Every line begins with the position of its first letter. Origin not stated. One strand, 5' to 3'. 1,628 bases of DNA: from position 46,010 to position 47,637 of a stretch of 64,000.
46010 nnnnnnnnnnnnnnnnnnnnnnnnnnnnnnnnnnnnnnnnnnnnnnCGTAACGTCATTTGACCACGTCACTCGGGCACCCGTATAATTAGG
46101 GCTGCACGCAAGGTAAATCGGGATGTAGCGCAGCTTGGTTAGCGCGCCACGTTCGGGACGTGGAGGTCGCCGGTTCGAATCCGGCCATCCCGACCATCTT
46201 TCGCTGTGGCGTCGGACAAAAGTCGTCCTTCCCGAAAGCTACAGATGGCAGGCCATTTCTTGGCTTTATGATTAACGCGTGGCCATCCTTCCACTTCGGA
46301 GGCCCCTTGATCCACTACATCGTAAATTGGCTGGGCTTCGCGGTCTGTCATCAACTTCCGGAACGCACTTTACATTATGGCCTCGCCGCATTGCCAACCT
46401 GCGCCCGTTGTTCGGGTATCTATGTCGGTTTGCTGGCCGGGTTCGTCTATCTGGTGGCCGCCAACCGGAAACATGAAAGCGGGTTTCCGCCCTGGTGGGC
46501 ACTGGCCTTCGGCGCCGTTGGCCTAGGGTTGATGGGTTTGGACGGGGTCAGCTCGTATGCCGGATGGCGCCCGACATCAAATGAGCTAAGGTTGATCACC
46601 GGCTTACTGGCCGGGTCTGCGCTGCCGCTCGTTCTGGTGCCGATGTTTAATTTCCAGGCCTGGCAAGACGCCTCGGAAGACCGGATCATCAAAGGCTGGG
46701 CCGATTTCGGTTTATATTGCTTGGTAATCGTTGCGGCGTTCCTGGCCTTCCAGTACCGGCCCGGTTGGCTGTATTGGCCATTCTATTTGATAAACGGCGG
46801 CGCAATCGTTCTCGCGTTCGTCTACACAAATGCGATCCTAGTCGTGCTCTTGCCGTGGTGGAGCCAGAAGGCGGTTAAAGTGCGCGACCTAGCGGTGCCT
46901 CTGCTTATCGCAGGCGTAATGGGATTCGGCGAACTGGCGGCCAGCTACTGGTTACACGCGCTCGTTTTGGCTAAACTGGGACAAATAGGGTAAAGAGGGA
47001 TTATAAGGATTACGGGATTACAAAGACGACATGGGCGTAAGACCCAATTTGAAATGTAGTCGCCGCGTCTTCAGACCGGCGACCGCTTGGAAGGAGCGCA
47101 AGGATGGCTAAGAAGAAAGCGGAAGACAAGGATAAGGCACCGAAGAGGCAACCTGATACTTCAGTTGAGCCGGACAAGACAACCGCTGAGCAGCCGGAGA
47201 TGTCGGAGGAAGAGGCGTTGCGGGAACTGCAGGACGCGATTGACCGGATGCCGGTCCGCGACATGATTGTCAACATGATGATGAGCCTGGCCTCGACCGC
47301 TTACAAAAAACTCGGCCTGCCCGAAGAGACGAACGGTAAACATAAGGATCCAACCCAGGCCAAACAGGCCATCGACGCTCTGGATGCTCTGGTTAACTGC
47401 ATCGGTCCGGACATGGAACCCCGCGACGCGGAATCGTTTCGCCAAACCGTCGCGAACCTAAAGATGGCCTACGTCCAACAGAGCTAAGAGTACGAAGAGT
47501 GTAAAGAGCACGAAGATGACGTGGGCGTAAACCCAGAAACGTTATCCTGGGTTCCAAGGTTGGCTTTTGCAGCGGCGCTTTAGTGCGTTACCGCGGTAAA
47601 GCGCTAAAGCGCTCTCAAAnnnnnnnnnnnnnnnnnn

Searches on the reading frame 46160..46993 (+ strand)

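Call 40: search_protein_families(library=pfam, max_evalue=1e-8, proteins=[window:46160-46993:+])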
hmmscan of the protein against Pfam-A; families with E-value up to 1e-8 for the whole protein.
window:46160-46993:+ (277 aa): 1 family
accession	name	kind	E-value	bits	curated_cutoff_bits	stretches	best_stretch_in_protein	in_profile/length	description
PF09858.14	DUF2085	-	4e-22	78.9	25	1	63-155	1-87/90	Predicted membrane protein (DUF2085)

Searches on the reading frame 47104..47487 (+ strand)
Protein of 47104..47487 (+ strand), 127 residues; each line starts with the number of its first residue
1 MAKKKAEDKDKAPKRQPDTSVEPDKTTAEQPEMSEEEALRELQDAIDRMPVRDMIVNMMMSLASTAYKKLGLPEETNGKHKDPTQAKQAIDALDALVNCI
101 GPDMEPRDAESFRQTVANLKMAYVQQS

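Call 40: search_protein_families(library=pfam, max_evalue=1e-8, proteins=[window:47104-47487:+])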
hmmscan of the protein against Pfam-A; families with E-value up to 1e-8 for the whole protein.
window:47104-47487:+ (127 aa): 1 family
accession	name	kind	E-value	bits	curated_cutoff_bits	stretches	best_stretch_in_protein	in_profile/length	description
PF08899.16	DUF1844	-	3.1e-12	46.9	27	1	56-125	5-76/76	Domain of unknown function (DUF1844)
